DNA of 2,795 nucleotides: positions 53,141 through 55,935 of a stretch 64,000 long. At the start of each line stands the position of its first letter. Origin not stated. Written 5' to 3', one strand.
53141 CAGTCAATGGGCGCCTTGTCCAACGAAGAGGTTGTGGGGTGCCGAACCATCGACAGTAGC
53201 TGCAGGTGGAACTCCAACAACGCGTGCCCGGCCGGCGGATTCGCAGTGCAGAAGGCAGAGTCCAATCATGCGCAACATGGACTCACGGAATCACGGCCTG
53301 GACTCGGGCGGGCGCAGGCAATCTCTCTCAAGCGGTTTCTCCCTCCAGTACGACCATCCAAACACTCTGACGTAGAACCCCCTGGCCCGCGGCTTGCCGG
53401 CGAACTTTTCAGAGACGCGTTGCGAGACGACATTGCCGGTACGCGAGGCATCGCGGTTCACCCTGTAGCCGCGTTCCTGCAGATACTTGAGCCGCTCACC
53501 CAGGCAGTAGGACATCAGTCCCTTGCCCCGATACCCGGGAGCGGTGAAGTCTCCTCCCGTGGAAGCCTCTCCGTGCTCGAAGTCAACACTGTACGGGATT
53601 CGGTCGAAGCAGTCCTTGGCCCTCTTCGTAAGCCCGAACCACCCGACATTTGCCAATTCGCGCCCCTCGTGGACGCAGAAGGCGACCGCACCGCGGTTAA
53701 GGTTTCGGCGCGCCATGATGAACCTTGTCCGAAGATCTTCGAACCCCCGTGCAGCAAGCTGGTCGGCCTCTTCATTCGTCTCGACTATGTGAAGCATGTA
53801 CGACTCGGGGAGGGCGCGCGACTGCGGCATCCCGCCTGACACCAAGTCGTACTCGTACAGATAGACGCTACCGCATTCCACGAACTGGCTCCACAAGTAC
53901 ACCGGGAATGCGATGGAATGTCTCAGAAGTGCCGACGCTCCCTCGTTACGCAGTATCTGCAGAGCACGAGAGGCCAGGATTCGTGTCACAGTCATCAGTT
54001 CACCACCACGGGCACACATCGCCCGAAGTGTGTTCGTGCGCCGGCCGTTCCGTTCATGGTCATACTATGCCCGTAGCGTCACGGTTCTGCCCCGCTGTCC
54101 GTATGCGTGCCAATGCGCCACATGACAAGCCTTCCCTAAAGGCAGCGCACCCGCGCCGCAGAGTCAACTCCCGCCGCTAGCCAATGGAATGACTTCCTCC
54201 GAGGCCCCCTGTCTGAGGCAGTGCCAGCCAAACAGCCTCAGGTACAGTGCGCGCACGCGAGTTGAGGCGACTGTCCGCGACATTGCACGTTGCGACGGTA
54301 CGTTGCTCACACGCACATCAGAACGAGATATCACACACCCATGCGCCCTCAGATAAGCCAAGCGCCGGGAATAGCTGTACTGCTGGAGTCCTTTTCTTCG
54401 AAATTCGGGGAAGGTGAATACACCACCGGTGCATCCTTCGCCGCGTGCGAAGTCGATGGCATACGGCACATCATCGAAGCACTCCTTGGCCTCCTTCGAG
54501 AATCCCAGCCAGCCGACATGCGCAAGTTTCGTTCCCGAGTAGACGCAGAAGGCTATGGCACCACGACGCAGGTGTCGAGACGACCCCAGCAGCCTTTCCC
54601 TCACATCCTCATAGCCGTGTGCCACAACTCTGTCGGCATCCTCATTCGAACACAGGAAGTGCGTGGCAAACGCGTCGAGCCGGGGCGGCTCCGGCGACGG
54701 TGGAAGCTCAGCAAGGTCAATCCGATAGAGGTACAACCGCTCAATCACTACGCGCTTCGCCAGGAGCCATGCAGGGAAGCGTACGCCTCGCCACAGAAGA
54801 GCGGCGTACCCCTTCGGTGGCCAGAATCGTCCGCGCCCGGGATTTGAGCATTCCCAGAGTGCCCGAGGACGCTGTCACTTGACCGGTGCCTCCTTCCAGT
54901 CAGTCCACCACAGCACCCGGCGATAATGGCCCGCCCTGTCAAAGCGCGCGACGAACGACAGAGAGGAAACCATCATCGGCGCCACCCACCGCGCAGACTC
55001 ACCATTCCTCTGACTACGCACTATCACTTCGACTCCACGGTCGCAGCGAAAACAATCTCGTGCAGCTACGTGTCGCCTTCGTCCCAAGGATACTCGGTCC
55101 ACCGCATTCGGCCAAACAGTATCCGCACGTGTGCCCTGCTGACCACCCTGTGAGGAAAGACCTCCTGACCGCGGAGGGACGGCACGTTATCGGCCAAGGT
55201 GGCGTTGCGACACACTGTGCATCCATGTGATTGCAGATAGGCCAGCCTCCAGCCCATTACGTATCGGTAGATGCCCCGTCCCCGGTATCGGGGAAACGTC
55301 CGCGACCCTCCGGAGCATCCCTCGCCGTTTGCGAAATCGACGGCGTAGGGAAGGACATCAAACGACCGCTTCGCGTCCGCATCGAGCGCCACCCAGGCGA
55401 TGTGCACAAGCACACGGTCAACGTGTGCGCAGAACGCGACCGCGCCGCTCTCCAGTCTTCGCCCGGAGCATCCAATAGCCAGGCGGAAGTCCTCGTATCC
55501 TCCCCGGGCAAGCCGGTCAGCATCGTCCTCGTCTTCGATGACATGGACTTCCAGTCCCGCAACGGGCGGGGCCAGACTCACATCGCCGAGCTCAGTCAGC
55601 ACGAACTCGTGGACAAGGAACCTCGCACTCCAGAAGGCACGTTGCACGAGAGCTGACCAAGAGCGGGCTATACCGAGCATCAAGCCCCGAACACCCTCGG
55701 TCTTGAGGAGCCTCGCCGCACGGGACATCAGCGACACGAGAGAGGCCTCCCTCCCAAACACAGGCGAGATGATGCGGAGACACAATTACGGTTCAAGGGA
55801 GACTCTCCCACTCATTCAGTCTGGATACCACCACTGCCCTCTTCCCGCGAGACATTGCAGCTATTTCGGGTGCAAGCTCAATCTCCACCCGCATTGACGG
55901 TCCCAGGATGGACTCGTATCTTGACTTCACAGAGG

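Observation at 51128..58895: Array of five diverged GNAT paralogues wrapped around a CapK/PaaK-type ligase, with a Fem/BioF2-like transferase and a PanE-type reductase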

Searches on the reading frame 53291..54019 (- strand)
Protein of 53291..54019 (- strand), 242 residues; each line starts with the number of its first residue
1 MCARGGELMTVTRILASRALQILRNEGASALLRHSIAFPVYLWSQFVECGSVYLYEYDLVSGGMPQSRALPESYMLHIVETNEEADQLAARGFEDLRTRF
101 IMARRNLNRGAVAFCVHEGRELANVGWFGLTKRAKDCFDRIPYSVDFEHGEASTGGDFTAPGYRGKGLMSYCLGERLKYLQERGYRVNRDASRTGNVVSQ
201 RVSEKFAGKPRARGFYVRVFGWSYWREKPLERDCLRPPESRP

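Call 3: search_protein_families(library=pfam, proteins=[window:53291-54019:-], max_evalue=0.1)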
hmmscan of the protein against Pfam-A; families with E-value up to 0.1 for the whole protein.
window:53291-54019:- (242 aa): 2 families
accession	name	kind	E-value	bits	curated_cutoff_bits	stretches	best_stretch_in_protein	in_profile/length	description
PF00583.31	Acetyltransf_1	-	0.016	15.9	20.7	1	126-205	46-113/116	Acetyltransferase (GNAT) family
PF08444.16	Gly_acyl_tr_C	-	0.032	14.9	27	1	158-209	26-76/89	Aralkyl acyl-CoA:amino acid N-acyltransferase, C-terminal region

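Call 4: search_protein_families(library=ncbifam, proteins=[window:53291-54019:-], max_evalue=0.1)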
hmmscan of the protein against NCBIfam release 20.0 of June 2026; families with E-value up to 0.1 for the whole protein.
window:53291-54019:- (242 aa): 0 families

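Call 8: find_homologous_proteins(query=window:53291-54019:-)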
Query window:53291-54019:- (242 aa): 11 proteins with E <= 0.001 among 408 candidates.
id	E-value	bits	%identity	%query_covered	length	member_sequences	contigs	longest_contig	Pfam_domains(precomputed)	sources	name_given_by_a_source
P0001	5.2e-157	538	100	97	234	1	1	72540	-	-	-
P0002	1.8e-127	442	80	100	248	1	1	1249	-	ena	-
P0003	9.4e-122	423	79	99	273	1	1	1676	-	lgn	-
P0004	9.0e-120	416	78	99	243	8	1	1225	-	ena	-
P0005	6.9e-119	414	78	99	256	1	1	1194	-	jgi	jgi:hypothetical protein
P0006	8.3e-115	400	77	97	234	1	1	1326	-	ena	-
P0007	8.2e-65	237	74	58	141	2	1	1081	-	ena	-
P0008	4.1e-43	165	43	97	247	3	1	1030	-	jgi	-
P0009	5.2e-43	165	41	88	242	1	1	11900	-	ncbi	-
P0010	2.4e-31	127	38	88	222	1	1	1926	-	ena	-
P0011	1.0e-28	118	38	89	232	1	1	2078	-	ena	-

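Call 9: find_encoding_contigs(protein=P0009, flank=10000)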
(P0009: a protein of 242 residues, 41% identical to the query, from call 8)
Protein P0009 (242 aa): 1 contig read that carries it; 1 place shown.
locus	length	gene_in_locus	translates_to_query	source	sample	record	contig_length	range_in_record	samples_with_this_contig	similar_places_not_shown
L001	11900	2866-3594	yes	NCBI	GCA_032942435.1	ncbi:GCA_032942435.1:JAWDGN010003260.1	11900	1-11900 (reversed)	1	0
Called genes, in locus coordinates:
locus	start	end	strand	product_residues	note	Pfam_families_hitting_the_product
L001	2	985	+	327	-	?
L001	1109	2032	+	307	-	PF02558:ApbA, PF08546:ApbA_C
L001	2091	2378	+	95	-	-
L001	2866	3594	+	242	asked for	-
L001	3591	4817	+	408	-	PF13480:Acetyltransf_6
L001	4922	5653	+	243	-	PF00551:Formyl_trans_N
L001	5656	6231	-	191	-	PF01209:Ubie_methyltran (weak), PF08241:Methyltransf_11, PF08242:Methyltransf_12 (faint), PF13489:Methyltransf_23 (weak), PF13649:Methyltransf_25, PF13847:Methyltransf_31 (weak)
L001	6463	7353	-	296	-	PF05853:BKACE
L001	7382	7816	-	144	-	-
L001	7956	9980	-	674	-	PF00580:UvrD-helicase, PF13245:AAA_19, PF13604:AAA_30 (faint), PF13361:UvrD_C, PF13538:UvrD_C_2 (weak)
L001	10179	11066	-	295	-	PF02126:PTE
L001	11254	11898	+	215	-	?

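Call 10: find_encoding_contigs(protein=P0001, flank=10000, max_places=3)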
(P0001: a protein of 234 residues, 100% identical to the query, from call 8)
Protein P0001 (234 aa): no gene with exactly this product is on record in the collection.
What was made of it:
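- Tried and rejected: The window's own P2 product, as called in the database, was not on record (call 10).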

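Call 19: find_homologous_proteins(query=A2, max_evalue=1e-10)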
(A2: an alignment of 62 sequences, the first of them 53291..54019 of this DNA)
Query A2 (62 sequences) (242 aa, profile of the alignment): 20 proteins with E <= 1e-10 among 2269 candidates.
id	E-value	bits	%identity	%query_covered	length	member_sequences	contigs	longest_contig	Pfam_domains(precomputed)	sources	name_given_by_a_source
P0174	2.1e-96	340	42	92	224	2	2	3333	-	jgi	jgi:hypothetical protein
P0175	1.4e-93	331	41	89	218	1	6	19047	-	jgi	jgi:hypothetical protein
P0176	8.5e-93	328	36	92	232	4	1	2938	-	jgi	jgi:hypothetical protein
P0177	1.7e-87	311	36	89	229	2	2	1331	-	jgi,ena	-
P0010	5.6e-83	296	38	88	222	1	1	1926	-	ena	-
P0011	1.1e-77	279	38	89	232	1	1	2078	-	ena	-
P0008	2.7e-75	271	43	97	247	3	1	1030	-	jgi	-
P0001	3.0e-75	271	100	97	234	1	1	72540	-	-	-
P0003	3.2e-75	271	79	99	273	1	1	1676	-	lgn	-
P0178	8.2e-75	269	44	94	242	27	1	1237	-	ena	-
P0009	9.7e-74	266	41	88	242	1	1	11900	-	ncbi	-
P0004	1.5e-70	255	78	99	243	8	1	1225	-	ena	-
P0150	2.5e-70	255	25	88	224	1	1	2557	-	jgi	-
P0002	2.7e-70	254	80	100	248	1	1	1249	-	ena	-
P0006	5.4e-70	253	77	97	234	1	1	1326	-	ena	-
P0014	6.9e-53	197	30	69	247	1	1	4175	PF08445.17,PF00583.32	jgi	jgi:ribosomal protein S18 acetylase RimI-like enzyme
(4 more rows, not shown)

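Call 20: search_protein_families(library=pfam, alignment_id=A2, max_evalue=0.01)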
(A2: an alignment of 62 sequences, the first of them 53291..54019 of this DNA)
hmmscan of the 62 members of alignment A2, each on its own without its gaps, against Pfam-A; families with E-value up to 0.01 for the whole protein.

A. member 1, window:53291-54019:- (242 aa): 0 families

B. families by the number of members that match (of 62 scanned): 5 families
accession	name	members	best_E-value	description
PF00583.31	Acetyltransf_1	22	7.4e-09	Acetyltransferase (GNAT) family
PF08444.16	Gly_acyl_tr_C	13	9.1e-06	Aralkyl acyl-CoA:amino acid N-acyltransferase, C-terminal region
PF13302.13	Acetyltransf_3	7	5.9e-06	Acetyltransferase (GNAT) domain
PF08445.16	FR47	3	2.7e-06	FR47-like protein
PF13508.13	Acetyltransf_7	2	0.002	Acetyltransferase (GNAT) domain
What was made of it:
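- On GNAT superfamily (P1-P5): 22 of 62 family members hit PF00583 at E<=0.01 (call 20).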

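Call 21: find_encoding_contigs(protein=P0175, flank=10000, max_places=4)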
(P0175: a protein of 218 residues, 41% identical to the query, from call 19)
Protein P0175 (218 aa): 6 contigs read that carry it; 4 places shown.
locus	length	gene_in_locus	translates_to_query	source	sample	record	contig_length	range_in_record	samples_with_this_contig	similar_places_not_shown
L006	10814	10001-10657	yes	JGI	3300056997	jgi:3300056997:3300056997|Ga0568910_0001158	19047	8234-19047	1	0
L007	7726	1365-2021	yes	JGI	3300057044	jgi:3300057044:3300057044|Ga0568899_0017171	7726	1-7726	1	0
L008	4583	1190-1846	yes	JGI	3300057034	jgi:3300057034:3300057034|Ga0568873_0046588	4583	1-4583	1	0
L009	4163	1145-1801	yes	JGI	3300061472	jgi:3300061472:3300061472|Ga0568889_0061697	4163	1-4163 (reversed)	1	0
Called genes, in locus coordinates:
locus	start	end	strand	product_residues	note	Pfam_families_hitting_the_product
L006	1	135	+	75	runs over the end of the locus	PF01455:HupF_HypC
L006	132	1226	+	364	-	PF01924:HypD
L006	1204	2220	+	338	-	PF00586:AIRS, PF02769:AIRS_C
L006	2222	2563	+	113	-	PF01155:HypA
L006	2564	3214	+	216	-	PF02492:cobW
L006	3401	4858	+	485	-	PF01565:FAD_binding_4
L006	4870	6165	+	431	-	PF13183:Fer4_8, PF02754:CCG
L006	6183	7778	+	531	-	PF01565:FAD_binding_4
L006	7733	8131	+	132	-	-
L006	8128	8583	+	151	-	PF06240:COXG, PF10604:Polyketide_cyc2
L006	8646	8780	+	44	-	-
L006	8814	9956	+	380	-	PF01494:FAD_binding_3 (weak), PF01946:Thi4 (faint), PF03486:HI0933_like (faint), PF04820:Trp_halogenase (faint), PF07992:Pyr_redox_2, PF01266:DAO (weak), PF05834:Lycopene_cycl (weak)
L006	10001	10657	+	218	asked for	-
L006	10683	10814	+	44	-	?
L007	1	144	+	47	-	?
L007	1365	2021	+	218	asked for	-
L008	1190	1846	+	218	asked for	-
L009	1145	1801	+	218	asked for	-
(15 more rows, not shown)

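Call 30: search_solved_structures(query=A2, max_evalue=1, show_alignments=2)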
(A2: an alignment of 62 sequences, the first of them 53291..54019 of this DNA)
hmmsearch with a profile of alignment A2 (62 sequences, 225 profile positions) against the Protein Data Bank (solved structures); distinct sequences matched with E-value up to 1: 33.
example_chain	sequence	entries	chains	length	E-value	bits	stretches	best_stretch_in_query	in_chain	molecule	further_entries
7pk0_A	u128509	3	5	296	0.00053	22.8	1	146-194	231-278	Glycine N-acyltransferase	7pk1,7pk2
2jlm_A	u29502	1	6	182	0.00086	22.1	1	145-197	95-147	PUTATIVE PHOSPHINOTHRICIN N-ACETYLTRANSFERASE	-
8yv7_A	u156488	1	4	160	0.0034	20.1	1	145-195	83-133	Thialysine N-epsilon-acetyltransferase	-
2bei_A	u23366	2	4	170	0.0058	19.4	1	141-210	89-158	Diamine acetyltransferase 2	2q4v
5t7d_A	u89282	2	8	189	0.0058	19.4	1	145-204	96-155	Phosphinothricin N-acetyltransferase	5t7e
7l1k_A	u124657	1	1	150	0.0081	18.9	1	149-203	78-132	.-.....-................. 30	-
3dr6_A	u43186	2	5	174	0.013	18.2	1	145-203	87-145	yncA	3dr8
3c26_A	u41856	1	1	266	0.018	17.8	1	139-200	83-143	Putative acetyltransferase Ta0821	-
5i8l_A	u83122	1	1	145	0.018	17.8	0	73-132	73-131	Lysozyme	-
2ge3_A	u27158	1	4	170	0.019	17.7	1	144-204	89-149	probable acetyltransferase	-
5isv_A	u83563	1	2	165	0.029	17.1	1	140-199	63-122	Ribosomal-protein-alanine acetyltransferase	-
6wqb_A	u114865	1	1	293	0.032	16.9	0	133-200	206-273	N-terminal acetyltransferase, GNAT family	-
6wqc_A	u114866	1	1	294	0.033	16.9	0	133-200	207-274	N-terminal acetyltransferase, GNAT family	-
1s3z_A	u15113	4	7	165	0.056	16.1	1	142-205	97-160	aminoglycoside 6'-N-acetyltransferase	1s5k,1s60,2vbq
2cnm_A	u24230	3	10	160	0.061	16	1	140-199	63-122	MODIFICATION OF 30S RIBOSOMAL SUBUNIT PROTEIN S18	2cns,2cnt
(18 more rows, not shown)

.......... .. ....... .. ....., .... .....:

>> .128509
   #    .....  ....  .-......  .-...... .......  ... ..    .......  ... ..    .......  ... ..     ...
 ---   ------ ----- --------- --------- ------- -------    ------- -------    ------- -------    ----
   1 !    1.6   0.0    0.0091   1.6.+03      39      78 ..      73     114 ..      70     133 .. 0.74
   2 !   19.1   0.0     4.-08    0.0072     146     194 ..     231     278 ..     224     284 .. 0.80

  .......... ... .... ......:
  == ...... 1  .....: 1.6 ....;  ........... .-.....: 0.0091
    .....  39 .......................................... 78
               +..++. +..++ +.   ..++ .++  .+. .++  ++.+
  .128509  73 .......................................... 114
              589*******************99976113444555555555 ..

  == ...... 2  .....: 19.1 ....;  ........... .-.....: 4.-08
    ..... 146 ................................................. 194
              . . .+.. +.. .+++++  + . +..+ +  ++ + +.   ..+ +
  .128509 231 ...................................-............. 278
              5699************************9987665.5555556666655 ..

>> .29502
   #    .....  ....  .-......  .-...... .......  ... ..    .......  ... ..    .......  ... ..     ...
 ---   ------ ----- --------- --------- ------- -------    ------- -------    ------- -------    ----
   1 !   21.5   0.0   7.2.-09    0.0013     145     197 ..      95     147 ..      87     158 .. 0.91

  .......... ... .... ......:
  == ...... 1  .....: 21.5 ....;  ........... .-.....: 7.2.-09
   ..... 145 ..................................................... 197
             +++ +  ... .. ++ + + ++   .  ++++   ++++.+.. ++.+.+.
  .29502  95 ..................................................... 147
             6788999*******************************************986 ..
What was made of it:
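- The best PDB profile hit is glycine N-acyltransferase, over the CoA loop (call 30).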

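Call 38: predict_structure(alignment_id=A2)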
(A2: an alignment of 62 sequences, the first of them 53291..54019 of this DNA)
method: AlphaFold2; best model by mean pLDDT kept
length: 242 residues; sequences in the alignment: 62
mean_pLDDT: 93.0   pTM: 0.86
mean pLDDT of the five models: 93.0, 92.8, 92.5, 92.2, 92.0
residues with pLDDT >= 90: 203; 70-90: 25; 50-70: 12; < 50: 2
segments of 3 or more residues with pLDDT < 50: none
pLDDT, mean of each block of 10 residues (from residue 1): 71 90 97 94 92 97 83 97 98 96 96 98 98 97 98 98 96 97 98 96 95 96 95 66 52
secondary structure, 60 per line:
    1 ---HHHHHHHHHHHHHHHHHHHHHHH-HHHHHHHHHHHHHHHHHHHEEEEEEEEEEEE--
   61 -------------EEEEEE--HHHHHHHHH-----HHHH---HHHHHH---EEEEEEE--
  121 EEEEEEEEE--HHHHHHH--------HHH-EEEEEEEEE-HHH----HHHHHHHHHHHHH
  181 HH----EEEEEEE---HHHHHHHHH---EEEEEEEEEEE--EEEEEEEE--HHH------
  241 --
elements in order: H4-26 H28-46 E47-58 E74-79 H82-90 H96-99 H103-108 E112-118 E121-129 H132-138 E151-159 H168-182 E187-193 H197-205 E209-219 E222-229
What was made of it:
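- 53291..54019 (-): P2, a family copy. This is the copy whose structure was predicted. AF2 mean pLDDT 93: an N-terminal helical hairpin followed by a GNAT core, with YRGKG between beta4 and alpha3 (call 38).
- On GNAT superfamily (P1-P5): The AF2 model of P2 has pLDDT 93 with this strand and helix order after an N-terminal hairpin (call 38).
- The AF2 model of P2 has mean pLDDT 93, with R-x-x-G between beta4 and alpha3 (call 38).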

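Call 40: fold_search(model_id=the predicted structure, library=pdb)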
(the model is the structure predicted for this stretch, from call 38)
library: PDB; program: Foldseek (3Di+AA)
matches with E <= 10: 888; with E <= 0.001: 53
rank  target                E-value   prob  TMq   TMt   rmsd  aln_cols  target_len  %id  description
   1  1sqh                  1.1e-06  1.00  0.46  0.38   8.7       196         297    9  X-RAY STRUCTURE OF DROSOPHILA MALONOGASTER PROTEIN Q9VR51 NORTHEAST STRUCTURAL GENOMICS CONSORTIUM TARGET FR87. (released 2004-04-06)
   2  6wqb                  1.4e-06  1.00  0.45  0.38  14.5       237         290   14  Crystal structure of VipF from Legionella hackeliae in complex with acetyl-CoA (released 2021-11-10)
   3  5kf1_A                1.5e-06  1.00  0.46  0.36  10.2       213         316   11  X-ray structure of a glucosamine N-Acetyltransferase from Clostridium acetobutylicum, apo form, pH 5 (released 2016-07-06)
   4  6wqc                  1.6e-06  1.00  0.45  0.38  13.8       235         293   15  Crystal structure of VipF from Legionella hackeliae in complex with CoA (released 2021-11-10)
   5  7q3a_A                2.9e-06  1.00  0.44  0.33  11.9       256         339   12  Crystal structure of MAB_4324 a tandem repeat GNAT from Mycobacterium abscessus (released 2022-05-04)
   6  5kgh_A                3.2e-06  1.00  0.46  0.36  10.2       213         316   11  X-ray structure of a glucosamine N-Acetyltransferase from Clostridium acetobutylicum, mutant Y297F (released 2016-07-06)
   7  5kf2                  3.6e-06  1.00  0.46  0.36  10.0       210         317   10  X-ray structure of a glucosamine N-Acetyltransferase from Clostridium acetobutylicum, apo form, pH 8 (released 2016-07-06)
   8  7b3a                  4.1e-06  1.00  0.48  0.43  10.8       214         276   15  Crystal structure of PamZ (released 2021-11-10)
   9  7wx6                  4.9e-06  1.00  0.46  0.42  12.8       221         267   13  A Legionella acetyltransferase VipF (released 2022-09-14)
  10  7q3a_B                4.9e-06  1.00  0.44  0.33   8.7       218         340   12  Crystal structure of MAB_4324 a tandem repeat GNAT from Mycobacterium abscessus (released 2022-05-04)
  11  5kga_A                5.5e-06  1.00  0.46  0.36   9.9       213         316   11  X-ray structure of a glucosamine N-Acetyltransferase from Clostridium acetobutylicum, mutant D287N, in complex with N- (released 2016-07-06)
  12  5kgh_B                5.5e-06  1.00  0.44  0.35  10.2       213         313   11  X-ray structure of a glucosamine N-Acetyltransferase from Clostridium acetobutylicum, mutant Y297F (released 2016-07-06)
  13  4ius                  7.5e-06  1.00  0.44  0.42  11.1       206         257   13  GCN5-related N-acetyltransferase from Kribbella flavida. (released 2013-01-30)
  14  2wpw_B                7.9e-06  1.00  0.46  0.35  10.8       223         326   17  Tandem GNAT protein from the clavulanic acid biosynthesis pathway (without AcCoA) (released 2009-12-29)
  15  2wpw_A                8.9e-06  1.00  0.46  0.35  10.1       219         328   16  Tandem GNAT protein from the clavulanic acid biosynthesis pathway (without AcCoA) (released 2009-12-29)
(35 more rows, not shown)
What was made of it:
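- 53291..54019 (-): Foldseek matches GNAT and tandem-GNAT structures (call 40).
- On GNAT superfamily (P1-P5): Foldseek gives 53 PDB matches at E<=1e-3; all 50 listed have GNAT-type folds (GNATs, aminoacyl-PG synthase/MprF domains, N-myristoyltransferases) (call 40).
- Closest known: GNAT superfamily, especially two-lobed or extended GNATs such as glycine N-acyltransferase. Same: The best sequence and structure matches are to these proteins (calls 30, 38, 40).
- Foldseek top hits are GNAT and tandem-GNAT proteins, GLYAT, VipF, PamZ and MshD (call 40). Glycine N-acyltransferase is the best PDB profile hit (call 30), and GLYAT-type structures are among the top Foldseek hits (call 40). PamZ, phosphinothricin acetyltransferases and AAC(6') are among the structural and profile matches (calls 30, 40). 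N-terminal acetyltransferases and N-myristoyltransferase appear among the Foldseek hits (call 40).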

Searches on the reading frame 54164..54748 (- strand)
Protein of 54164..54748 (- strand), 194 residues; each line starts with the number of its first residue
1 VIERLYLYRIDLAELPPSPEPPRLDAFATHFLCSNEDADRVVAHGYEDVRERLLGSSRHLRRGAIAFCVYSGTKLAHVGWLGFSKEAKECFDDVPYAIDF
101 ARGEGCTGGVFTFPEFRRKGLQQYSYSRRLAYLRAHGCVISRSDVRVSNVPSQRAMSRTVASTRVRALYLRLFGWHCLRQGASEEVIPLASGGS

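Call 3: search_protein_families(library=pfam, proteins=[window:54164-54748:-], max_evalue=0.1)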
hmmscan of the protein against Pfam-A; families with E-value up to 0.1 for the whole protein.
window:54164-54748:- (194 aa): 1 family
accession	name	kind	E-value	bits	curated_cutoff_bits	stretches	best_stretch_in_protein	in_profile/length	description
PF00583.31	Acetyltransf_1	-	0.0023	18.6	20.7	1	66-155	35-110/116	Acetyltransferase (GNAT) family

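Call 4: search_protein_families(library=ncbifam, proteins=[window:54164-54748:-], max_evalue=0.1)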
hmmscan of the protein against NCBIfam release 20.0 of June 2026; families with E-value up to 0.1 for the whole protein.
window:54164-54748:- (194 aa): 0 families

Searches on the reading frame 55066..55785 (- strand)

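Call 3: search_protein_families(library=pfam, proteins=[window:55066-55785:-], max_evalue=0.1)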
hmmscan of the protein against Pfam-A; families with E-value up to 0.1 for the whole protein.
window:55066-55785:- (239 aa): 1 family
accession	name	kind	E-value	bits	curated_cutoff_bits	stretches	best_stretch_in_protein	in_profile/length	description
PF00583.31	Acetyltransf_1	-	0.048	14.4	20.7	0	164-204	68-108/116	Acetyltransferase (GNAT) family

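Call 4: search_protein_families(library=ncbifam, proteins=[window:55066-55785:-], max_evalue=0.1)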
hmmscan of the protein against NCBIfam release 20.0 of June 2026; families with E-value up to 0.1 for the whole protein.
window:55066-55785:- (239 aa): 0 families
